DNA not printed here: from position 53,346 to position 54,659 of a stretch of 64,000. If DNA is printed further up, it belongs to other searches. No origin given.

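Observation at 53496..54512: FabH-fold enzyme that keeps the catalytic Cys but has Thr and Tyr in place of the His-Asn pair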

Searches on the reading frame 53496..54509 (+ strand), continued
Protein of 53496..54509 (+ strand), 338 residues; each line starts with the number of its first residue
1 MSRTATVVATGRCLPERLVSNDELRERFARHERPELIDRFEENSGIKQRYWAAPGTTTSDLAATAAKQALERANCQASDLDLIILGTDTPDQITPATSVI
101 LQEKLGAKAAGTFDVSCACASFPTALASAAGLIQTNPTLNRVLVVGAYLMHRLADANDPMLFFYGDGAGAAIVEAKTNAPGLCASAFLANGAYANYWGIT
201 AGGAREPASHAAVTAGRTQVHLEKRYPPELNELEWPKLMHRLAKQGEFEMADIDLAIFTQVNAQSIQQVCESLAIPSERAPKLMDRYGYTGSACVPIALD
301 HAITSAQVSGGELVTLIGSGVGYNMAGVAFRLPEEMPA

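Call 42: find_encoding_contigs(protein=P0310, flank=7000, max_places=1)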
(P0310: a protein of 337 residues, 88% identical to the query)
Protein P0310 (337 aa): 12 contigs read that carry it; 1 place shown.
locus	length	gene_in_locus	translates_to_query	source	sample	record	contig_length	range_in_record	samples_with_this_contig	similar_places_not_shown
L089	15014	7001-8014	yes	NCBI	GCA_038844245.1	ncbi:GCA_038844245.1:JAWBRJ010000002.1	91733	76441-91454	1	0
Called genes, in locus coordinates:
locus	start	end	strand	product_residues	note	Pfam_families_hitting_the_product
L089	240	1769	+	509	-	PF00501:AMP-binding, PF13193:AMP-binding_C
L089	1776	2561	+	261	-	PF00561:Abhydrolase_1, PF12146:Hydrolase_4, PF12697:Abhydrolase_6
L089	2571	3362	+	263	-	PF00561:Abhydrolase_1, PF12146:Hydrolase_4, PF12697:Abhydrolase_6, PF00326:Peptidase_S9 (faint), PF00561:Abhydrolase_1 (weak)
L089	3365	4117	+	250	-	PF13476:AAA_23 (weak), PF00005:ABC_tran, PF13304:AAA_21 (faint), PF12399:BCA_ABC_TP_C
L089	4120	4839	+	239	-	PF00005:ABC_tran, PF13304:AAA_21 (faint)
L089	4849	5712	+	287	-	PF02653:BPD_transp_2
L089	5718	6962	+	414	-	PF02653:BPD_transp_2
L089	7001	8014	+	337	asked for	PF00108:Thiolase_N (faint), PF08545:ACP_syn_III, PF08541:ACP_syn_III_C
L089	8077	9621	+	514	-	PF13458:Peripla_BP_6, PF13433:Peripla_BP_5, PF01094:ANF_receptor (faint)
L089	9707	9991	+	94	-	-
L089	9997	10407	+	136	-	-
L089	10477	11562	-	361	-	PF04055:Radical_SAM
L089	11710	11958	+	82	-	PF26688:RHH_12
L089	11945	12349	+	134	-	PF01850:PIN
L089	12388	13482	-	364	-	PF00005:ABC_tran, PF13304:AAA_21 (faint), PF03459:TOBE (faint), PF08402:TOBE_2 (weak)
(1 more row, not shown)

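Call 43: find_encoding_contigs(protein=P0352, flank=7000, max_places=1)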
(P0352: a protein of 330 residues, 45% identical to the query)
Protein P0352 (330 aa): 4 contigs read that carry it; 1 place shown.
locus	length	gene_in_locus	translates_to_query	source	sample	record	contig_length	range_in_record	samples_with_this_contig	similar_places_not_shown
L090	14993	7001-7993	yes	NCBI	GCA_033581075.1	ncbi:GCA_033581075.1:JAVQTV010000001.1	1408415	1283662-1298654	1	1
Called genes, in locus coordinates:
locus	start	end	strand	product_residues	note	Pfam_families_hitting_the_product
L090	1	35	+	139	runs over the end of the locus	PF00582:Usp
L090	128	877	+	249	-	-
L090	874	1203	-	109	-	PF01247:Ribosomal_L35Ae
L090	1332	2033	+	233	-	PF02230:Abhydrolase_2 (faint), PF00561:Abhydrolase_1 (faint), PF07859:Abhydrolase_3, PF01738:DLH (weak), PF02129:Peptidase_S15 (faint), PF00326:Peptidase_S9, PF20434:BD-FAE, PF08840:BAAT_C, +2 more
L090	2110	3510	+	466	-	PF13458:Peripla_BP_6, PF01094:ANF_receptor, PF13433:Peripla_BP_5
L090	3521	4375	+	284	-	PF02653:BPD_transp_2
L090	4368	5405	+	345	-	PF02653:BPD_transp_2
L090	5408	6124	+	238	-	PF00005:ABC_tran, PF13304:AAA_21 (faint)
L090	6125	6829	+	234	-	PF02463:SMC_N (faint), PF00005:ABC_tran, PF13304:AAA_21 (weak)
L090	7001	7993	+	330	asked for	PF00108:Thiolase_N (faint), PF08545:ACP_syn_III, PF08541:ACP_syn_III_C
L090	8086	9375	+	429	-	PF02515:CoA_transf_3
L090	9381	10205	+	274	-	PF00561:Abhydrolase_1, PF12146:Hydrolase_4, PF12697:Abhydrolase_6, PF03096:Ndr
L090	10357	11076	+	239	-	PF24279:HVO_2525_N, PF04967:HTH_10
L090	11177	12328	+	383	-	PF00108:Thiolase_N, PF08545:ACP_syn_III (weak), PF22691:Thiolase_C_1, PF02803:Thiolase_C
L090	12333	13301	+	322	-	PF00106:adh_short, PF01370:Epimerase (weak), PF08659:KR, PF13561:adh_short_C2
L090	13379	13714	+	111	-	-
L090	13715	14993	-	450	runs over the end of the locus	-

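Call 44: find_encoding_contigs(protein=P0395, flank=7000, max_places=1)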
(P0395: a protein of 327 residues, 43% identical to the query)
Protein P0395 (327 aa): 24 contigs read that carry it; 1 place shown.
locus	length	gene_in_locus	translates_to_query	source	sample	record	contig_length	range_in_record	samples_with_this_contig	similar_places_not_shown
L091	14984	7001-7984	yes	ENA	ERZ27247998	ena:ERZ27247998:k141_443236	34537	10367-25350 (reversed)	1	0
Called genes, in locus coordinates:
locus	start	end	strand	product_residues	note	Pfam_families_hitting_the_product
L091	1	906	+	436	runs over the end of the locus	PF02550:AcetylCoA_hydro, PF13336:AcetylCoA_hyd_C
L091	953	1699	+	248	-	PF00106:adh_short, PF08659:KR, PF13561:adh_short_C2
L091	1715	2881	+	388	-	PF13433:Peripla_BP_5, PF13458:Peripla_BP_6, PF01094:ANF_receptor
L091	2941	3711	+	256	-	PF00005:ABC_tran, PF13304:AAA_21 (faint), PF12399:BCA_ABC_TP_C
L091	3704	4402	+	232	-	PF02463:SMC_N (faint), PF00005:ABC_tran, PF13304:AAA_21 (faint)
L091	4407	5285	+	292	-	PF02653:BPD_transp_2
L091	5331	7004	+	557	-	PF02653:BPD_transp_2, PF00561:Abhydrolase_1, PF12146:Hydrolase_4, PF12697:Abhydrolase_6, PF12695:Abhydrolase_5 (faint)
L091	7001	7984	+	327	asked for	PF00108:Thiolase_N, PF08545:ACP_syn_III, PF08541:ACP_syn_III_C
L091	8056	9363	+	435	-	PF00245:Alk_phosphatase, PF00884:Sulfatase (faint)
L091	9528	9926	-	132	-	-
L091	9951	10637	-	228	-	PF00753:Lactamase_B, PF13483:Lactamase_B_3, PF12706:Lactamase_B_2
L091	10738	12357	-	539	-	PF16254:DUF4910, PF04389:Peptidase_M28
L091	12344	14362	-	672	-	PF00497:SBP_bac_3, PF08668:HDOD (faint), PF01966:HD, PF13487:HD_5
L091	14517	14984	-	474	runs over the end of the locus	PF19864:Radical_SAM_N2, PF04055:Radical_SAM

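Call 48: find_encoding_contigs(protein=P0341, flank=8000, max_places=1)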
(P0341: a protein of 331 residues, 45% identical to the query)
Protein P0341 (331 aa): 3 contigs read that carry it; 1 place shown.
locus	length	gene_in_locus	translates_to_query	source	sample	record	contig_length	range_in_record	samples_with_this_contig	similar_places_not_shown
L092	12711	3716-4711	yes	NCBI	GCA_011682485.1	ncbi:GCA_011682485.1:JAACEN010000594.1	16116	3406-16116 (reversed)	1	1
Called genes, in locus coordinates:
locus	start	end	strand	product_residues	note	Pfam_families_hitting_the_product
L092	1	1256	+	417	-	PF01420:Methylase_S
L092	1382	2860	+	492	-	PF28123:DUF8370, PF28130:DUF8371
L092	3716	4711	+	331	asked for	PF08545:ACP_syn_III, PF08541:ACP_syn_III_C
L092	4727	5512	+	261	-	PF12146:Hydrolase_4, PF00561:Abhydrolase_1, PF12697:Abhydrolase_6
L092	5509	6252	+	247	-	PF00106:adh_short, PF08659:KR, PF13561:adh_short_C2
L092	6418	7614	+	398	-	PF00440:TetR_N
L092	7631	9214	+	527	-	PF07833:Cu_amine_oxidN1, PF13433:Peripla_BP_5, PF13458:Peripla_BP_6, PF01094:ANF_receptor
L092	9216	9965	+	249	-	PF00005:ABC_tran, PF12399:BCA_ABC_TP_C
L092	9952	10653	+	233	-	PF00005:ABC_tran, PF13304:AAA_21 (weak)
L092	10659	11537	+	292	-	PF02653:BPD_transp_2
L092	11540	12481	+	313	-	PF02653:BPD_transp_2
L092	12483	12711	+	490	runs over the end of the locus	PF00501:AMP-binding, PF13193:AMP-binding_C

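Call 52: find_related_loci(query=A3, collection=metagenome_contigs, flank=9000)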
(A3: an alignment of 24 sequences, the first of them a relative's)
Query A3 (333 aa) in metagenome_contigs; peptide patterns used: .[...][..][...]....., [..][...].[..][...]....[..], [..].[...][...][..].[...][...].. (x = any residue, [..] = any of these).
600 stretches matched a pattern (row limit reached: there are more); 581 encode a relative of the query (tblastn E <= 1e-3); the best 80 are kept; 80 distinct loci.
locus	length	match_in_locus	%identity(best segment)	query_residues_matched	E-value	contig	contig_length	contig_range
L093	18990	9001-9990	85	1-330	0e+0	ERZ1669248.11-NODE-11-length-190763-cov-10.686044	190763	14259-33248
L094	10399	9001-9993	85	1-331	0e+0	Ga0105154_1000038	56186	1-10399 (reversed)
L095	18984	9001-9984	77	1-328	0e+0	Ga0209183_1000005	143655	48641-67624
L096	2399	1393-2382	75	1-330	3e-179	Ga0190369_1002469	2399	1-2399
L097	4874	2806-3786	56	5-330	2e-117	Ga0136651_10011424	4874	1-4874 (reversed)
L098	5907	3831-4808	54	4-328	2e-113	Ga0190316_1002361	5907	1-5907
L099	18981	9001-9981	52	2-327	7e-107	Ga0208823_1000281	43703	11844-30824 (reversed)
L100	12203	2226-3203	53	4-328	2e-105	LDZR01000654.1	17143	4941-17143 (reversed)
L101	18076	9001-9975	52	4-327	2e-103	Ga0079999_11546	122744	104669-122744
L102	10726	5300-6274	51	4-327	1e-102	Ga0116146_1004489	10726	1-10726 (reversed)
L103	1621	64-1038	53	4-327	2e-107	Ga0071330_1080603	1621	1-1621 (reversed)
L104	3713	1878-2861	45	4-328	9e-96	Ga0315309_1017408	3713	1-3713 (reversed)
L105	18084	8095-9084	46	3-328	2e-89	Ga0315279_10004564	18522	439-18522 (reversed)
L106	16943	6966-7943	46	4-328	4e-89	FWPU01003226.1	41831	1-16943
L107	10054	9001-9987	43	4-328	7e-86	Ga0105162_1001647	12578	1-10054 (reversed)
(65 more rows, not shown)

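Call 57: search_solved_structures(query=L091:1715-2881:+, max_evalue=0.00001)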
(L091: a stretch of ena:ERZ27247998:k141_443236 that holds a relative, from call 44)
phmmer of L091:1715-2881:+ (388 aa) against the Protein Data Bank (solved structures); distinct sequences matched with E-value up to 0.00001: 33.
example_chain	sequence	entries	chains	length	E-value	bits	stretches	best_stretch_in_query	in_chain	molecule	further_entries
3lop_A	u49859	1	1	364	1.9e-26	96.1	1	33-342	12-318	Substrate binding periplasmic protein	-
4q6w_A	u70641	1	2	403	1.4e-17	66.9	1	13-349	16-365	Putative leu/ile/val-binding protein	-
4mpt_A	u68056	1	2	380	8.1e-17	64.4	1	25-349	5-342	Putative leu/ile/val-binding protein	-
4kv7_A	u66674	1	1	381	4.6e-16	61.9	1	29-368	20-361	Probable leucine/isoleucine/valine-binding protein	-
4obb_A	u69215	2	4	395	5.2e-14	55.1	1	27-325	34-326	Amino acid/amide ABC transporter substrate-binding protein, HAAT family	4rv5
4nqr_A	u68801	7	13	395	6.2e-14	54.9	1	27-325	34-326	Amino acid/amide ABC transporter substrate-binding protein, HAAT family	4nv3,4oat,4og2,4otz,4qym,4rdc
4zpj_A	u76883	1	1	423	8.3e-14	54.5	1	25-344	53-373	Extracellular ligand-binding receptor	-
3td9_A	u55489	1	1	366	1.4e-13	53.7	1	63-349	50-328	Branched chain amino acid ABC transporter, periplasmic amino acid-binding protein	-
4n0q_A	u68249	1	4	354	2.8e-13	52.7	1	27-340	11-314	Leu/Ile/Val-binding protein homolog 3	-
3sg0_A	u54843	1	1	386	2.4e-12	49.7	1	24-297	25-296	Extracellular ligand-binding receptor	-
4n03_A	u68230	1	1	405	4.5e-12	48.8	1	22-341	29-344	ABC-type branched-chain amino acid transport systems periplasmic component-like protein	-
4m88_A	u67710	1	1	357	6.9e-12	48.2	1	26-325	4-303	Extracellular ligand-binding receptor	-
4dqd_A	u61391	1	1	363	7.1e-12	48.1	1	27-297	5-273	Extracellular ligand-binding receptor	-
1usg_A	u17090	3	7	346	8e-12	47.9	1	27-273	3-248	LEUCINE-SPECIFIC BINDING PROTEIN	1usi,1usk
7ylt_B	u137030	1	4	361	2.8e-11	46.1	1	28-280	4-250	Putative ABC transporter, substrate-binding protein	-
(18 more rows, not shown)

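Call 58: search_solved_structures(query=L081:11035-12588:+, max_evalue=1e-30)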
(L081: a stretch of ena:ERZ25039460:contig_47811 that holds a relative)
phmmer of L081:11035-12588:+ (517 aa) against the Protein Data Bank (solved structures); distinct sequences matched with E-value up to 1e-30: 100 (the best 60 are shown).
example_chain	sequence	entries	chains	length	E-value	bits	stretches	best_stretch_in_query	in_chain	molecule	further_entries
8weu_A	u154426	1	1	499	4.3e-101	342.3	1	9-509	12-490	Fatty-acyl-CoA synthase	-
8wev_A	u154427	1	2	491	5.1e-101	342.1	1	9-509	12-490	Feruloyl-CoA Synthetase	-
3r44_A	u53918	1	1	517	2.9e-98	333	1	5-511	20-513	fatty acyl CoA synthetase FADD13 (FATTY-ACYL-CoA SYNTHETASE)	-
4gxq_A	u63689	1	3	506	9.1e-81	275.3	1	26-511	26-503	Malonyl CoA synthetase, Benzoate-CoA ligase Chimeric protein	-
4gxr_A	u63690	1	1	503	4e-80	273.1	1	26-511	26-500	Malonyl CoA synthetase, Benzoate-CoA ligase Chimeric protein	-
5buq_A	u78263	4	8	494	1.1e-78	268.4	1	7-509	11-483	2-succinylbenzoate--CoA ligase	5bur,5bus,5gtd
5x8f_A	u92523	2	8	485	4e-78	266.5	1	7-509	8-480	2-succinylbenzoate--CoA ligase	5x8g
4fuq_A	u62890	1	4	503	1e-77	265.2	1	26-511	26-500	Malonyl CoA synthetase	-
4fut_A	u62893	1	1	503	7.3e-77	262.4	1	26-511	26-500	Malonyl CoA synthetase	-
1ult_A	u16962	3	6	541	1.4e-68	235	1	22-513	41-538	long chain fatty acid-CoA ligase | long-chain-fatty-acid-CoA synthetase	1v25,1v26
8r2q_A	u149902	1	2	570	2.1e-68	234.4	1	9-510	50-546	Probable fatty-acid-CoA ligase FadD5 (Fatty-acid-CoA synthetase) (Fatty-acid-CoA synthase)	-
5zrn_A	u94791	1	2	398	8.7e-68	232.4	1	5-408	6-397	Long-chain-fatty-acid--CoA ligase FadD13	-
3t5b_A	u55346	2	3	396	1.8e-67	231.4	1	5-405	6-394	PROBABLE CHAIN-FATTY-ACID-CoA LIGASE FADD13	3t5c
3ivr_A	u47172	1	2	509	3.2e-64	220.6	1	5-508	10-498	Putative long-chain-fatty-acid CoA ligase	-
3a9u_A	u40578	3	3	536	1.3e-62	215.4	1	17-508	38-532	4-coumarate--CoA ligase | 4-coumarate:CoA ligase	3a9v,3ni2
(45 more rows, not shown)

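Call 64: search_protein_families(library=pfam, max_evalue=0.001, proteins=[P0121, P0131, P0152, P0137, P0219, P0209])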
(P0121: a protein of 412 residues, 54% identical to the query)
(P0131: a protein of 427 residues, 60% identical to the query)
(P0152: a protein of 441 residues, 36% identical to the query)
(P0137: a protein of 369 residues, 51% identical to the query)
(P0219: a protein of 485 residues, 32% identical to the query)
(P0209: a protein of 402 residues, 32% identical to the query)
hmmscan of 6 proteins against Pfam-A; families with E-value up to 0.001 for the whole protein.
P0121 (412 aa): 3 families
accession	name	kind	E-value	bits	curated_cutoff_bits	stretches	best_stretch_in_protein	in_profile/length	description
PF08545.16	ACP_syn_III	-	2.7e-18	66.1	24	1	81-158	1-80/80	3-Oxoacyl-[acyl-carrier-protein (ACP)] synthase III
PF12697.13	Abhydrolase_6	-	1.9e-07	32.4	26.3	1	293-399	118-215/217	Alpha/beta hydrolase family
PF00561.26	Abhydrolase_1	-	2.6e-07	31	25.8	1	313-395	178-245/245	alpha/beta hydrolase fold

P0131 (427 aa): 1 family
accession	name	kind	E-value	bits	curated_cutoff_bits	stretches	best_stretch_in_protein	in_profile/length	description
PF08545.16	ACP_syn_III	-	7e-15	55.1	24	1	33-110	1-80/80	3-Oxoacyl-[acyl-carrier-protein (ACP)] synthase III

P0152 (441 aa): 3 families
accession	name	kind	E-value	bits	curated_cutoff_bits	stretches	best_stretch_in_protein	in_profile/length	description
PF08545.16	ACP_syn_III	-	1.5e-24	86.1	24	1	108-188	1-79/80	3-Oxoacyl-[acyl-carrier-protein (ACP)] synthase III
PF08541.16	ACP_syn_III_C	-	5.1e-17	62.2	26.6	1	251-321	9-79/90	3-Oxoacyl-[acyl-carrier-protein (ACP)] synthase III C terminal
PF00108.29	Thiolase_N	-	0.00055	19.8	26.4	0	49-151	19-121/260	Thiolase, N-terminal domain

P0137 (369 aa): 1 family
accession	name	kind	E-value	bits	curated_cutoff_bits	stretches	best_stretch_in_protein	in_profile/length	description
PF08545.16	ACP_syn_III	-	3.7e-18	65.6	24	1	109-187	1-80/80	3-Oxoacyl-[acyl-carrier-protein (ACP)] synthase III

P0219 (485 aa): 4 families
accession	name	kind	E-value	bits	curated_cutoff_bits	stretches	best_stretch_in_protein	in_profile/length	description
PF08541.16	ACP_syn_III_C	-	3.3e-33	114.1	26.6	1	392-480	2-90/90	3-Oxoacyl-[acyl-carrier-protein (ACP)] synthase III C terminal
PF08545.16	ACP_syn_III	-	2e-25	88.9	24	1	260-339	1-80/80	3-Oxoacyl-[acyl-carrier-protein (ACP)] synthase III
PF00364.28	Biotin_lipoyl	-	2.1e-09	37.5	22.1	1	2-56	1-54/73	Biotin-requiring enzyme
PF00108.29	Thiolase_N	-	0.00029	20.8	26.4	1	188-298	8-117/260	Thiolase, N-terminal domain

P0209 (402 aa): 3 families
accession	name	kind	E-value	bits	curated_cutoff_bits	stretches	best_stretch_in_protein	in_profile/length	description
PF08541.16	ACP_syn_III_C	-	4.7e-37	126.5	26.6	1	246-334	2-90/90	3-Oxoacyl-[acyl-carrier-protein (ACP)] synthase III C terminal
PF08545.16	ACP_syn_III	-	1.1e-27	96.1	24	1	115-190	1-77/80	3-Oxoacyl-[acyl-carrier-protein (ACP)] synthase III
PF00108.29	Thiolase_N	-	0.00027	20.8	26.4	1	44-153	7-117/260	Thiolase, N-terminal domain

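Call 79: search_protein_families(library=pfam, max_evalue=0.00001, proteins=[L101:5767-7134:+, L101:7284-7820:+, L101:7861-8715:+, L101:10019-11236:+, L101:11184-12503:+, L101:3205-4488:-, L101:1234-2520:-])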
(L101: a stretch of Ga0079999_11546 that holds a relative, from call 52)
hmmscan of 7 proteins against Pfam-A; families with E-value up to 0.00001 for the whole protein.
L101:5767-7134:+ (456 aa): 10 families
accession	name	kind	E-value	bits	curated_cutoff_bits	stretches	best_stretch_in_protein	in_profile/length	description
PF07992.20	Pyr_redox_2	-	4.5e-67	226.9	26.1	1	8-312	2-291/291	Pyridine nucleotide-disulphide oxidoreductase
PF00070.33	Pyr_redox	-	4.6e-21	75.6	22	1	156-234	1-79/82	Pyridine nucleotide-disulphide oxidoreductase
PF02852.28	Pyr_redox_dim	-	7.3e-16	58.8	25.3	1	333-435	2-103/110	Pyridine nucleotide-disulphide oxidoreductase, dimerisation domain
PF13738.12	Pyr_redox_3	-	1.5e-12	47.8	30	1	112-286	126-305/305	Pyridine nucleotide-disulphide oxidoreductase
PF01266.30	DAO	-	8.5e-11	42.4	27.9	0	198-313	151-269/353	FAD dependent oxidoreductase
PF03486.20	HI0933_like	-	1.9e-09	37.8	50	0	197-249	110-163/244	HI0933-like protein Rossmann domain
PF03721.20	UDPG_MGDP_dh_N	-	2e-07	31.2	27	1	156-222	2-66/187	UDP-glucose/GDP-mannose dehydrogenase family, NAD binding domain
PF13434.12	Lys_Orn_oxgnase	-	1.6e-06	28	21.3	0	76-180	108-214/339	L-lysine 6-monooxygenase/L-ornithine 5-monooxygenase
PF02737.24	3HCDH_N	-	1.8e-06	28.4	22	1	156-212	1-56/180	3-hydroxyacyl-CoA dehydrogenase, NAD binding domain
PF01262.27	AlaDh_PNT_C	-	6.1e-06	26.3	23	0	155-272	29-127/214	Alanine dehydrogenase/PNT, C-terminal domain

L101:7284-7820:+ (179 aa): 2 families
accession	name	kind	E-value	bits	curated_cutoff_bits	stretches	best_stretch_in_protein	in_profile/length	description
PF00881.29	Nitroreductase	-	1.6e-22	80.9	23.5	2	15-66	2-53/167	Nitroreductase family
PF14512.11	TM1586_NiRdase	-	6.6e-10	39.4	27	0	9-39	1-31/215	Putative TM nitroreductase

L101:7861-8715:+ (285 aa): 2 families
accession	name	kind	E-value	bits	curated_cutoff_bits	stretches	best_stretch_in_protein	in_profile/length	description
PF14505.12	DUF4438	-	9e-56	187.7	24.9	1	30-158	3-135/135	Domain of unknown function (DUF4438), N-terminal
PF20999.2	DUF4438_C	-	7.2e-47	158.8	27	1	159-283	1-124/124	Domain of unknown function (DUF4438), C-terminal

L101:10019-11236:+ (406 aa): 1 family
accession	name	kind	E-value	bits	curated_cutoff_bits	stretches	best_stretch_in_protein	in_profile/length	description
PF00440.29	TetR_N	-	7.8e-25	86.8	24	2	203-249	1-47/47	Bacterial regulatory proteins, tetR family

L101:11184-12503:+ (440 aa): 2 families
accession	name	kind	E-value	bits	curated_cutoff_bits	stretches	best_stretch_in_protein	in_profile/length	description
PF13336.12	AcetylCoA_hyd_C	-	1e-61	207.8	23.7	1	281-434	1-154/154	Acetyl-CoA hydrolase/transferase C-terminal domain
PF02550.21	AcetylCoA_hydro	-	8.2e-14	52.5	24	1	107-189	106-190/198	Acetyl-CoA hydrolase/transferase N-terminal domain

L101:3205-4488:- (427 aa): 1 family
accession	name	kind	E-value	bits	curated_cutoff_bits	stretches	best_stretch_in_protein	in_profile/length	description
PF01964.24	ThiC_Rad_SAM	-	6.7e-176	585.6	25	1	1-420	1-419/420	Radical SAM ThiC family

L101:1234-2520:- (428 aa): 2 families
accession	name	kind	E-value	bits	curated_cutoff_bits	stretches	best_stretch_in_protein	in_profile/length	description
PF10120.14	ThiN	-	1.4e-50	171.6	25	1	270-424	13-164/165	Thiamine-phosphate synthase ThiN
PF08543.17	Phos_pyr_kin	-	1.3e-22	80.8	27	1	37-238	1-236/246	Phosphomethylpyrimidine kinase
